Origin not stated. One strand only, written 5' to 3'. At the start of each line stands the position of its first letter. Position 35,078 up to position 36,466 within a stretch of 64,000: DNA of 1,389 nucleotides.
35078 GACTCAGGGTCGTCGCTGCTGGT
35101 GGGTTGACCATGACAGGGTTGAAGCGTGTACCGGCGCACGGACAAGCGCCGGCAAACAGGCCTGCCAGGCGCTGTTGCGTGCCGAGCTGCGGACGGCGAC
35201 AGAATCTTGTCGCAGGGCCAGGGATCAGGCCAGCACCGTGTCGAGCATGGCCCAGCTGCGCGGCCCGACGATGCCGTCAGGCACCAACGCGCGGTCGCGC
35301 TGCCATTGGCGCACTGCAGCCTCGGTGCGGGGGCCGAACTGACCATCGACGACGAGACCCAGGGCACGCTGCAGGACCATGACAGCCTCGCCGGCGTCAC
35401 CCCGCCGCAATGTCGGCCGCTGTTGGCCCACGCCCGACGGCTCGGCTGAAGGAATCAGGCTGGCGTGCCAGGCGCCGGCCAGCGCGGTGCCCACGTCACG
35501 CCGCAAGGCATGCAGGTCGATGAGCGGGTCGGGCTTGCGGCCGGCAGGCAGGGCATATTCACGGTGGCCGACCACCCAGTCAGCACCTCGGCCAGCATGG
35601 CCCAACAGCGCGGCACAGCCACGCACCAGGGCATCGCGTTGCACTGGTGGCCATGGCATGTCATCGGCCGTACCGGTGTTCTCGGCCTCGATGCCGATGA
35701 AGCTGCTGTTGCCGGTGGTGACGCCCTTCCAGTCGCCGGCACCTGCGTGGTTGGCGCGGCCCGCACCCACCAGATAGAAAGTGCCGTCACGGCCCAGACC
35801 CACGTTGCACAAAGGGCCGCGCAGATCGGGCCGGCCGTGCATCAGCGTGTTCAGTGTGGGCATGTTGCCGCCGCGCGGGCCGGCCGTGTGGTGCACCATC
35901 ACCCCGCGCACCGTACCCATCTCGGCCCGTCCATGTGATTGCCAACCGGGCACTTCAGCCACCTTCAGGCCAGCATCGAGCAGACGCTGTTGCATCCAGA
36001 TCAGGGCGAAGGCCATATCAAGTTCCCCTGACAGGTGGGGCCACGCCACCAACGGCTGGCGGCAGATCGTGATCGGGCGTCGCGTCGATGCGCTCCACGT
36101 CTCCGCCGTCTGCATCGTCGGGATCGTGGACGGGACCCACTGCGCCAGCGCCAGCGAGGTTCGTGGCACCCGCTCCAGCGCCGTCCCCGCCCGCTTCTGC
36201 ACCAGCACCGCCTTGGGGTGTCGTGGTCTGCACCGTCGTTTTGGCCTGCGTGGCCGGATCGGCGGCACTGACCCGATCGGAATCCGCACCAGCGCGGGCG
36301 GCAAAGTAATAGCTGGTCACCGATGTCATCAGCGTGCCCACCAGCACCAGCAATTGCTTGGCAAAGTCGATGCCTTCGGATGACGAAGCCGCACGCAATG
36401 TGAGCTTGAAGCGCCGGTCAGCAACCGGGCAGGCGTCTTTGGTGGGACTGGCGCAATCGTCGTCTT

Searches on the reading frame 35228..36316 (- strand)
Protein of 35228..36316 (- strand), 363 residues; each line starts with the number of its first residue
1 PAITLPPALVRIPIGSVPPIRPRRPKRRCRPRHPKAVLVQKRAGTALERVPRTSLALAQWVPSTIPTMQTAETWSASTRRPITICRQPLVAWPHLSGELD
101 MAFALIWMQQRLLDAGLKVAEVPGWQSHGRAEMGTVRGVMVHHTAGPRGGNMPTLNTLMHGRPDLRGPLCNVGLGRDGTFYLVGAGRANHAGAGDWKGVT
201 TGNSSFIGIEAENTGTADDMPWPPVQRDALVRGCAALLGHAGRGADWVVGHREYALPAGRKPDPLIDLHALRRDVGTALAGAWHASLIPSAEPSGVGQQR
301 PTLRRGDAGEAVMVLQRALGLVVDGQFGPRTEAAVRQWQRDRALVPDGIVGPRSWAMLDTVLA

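Call 8: search_protein_families(library=pfam, proteins=[window:35228-36316:-], max_evalue=0.001)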
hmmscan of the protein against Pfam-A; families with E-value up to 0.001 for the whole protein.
window:35228-36316:- (363 aa): 3 families
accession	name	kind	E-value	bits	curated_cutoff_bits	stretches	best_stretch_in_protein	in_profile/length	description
PF01510.30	Amidase_2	-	2.8e-19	70.2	26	1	135-264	4-129/131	N-acetylmuramoyl-L-alanine amidase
PF01471.23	PG_binding_1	-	2.3e-11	44.1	23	1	322-358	21-57/57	Putative peptidoglycan binding domain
PF09374.15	PG_binding_3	-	7.3e-06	26.5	24.6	1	311-340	2-38/76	Predicted Peptidoglycan domain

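Call 102: search_protein_families(library=padloc, proteins=[window:35228-36316:-], max_evalue=0.001)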
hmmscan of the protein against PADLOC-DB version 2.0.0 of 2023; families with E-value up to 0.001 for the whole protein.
window:35228-36316:- (363 aa): 0 families
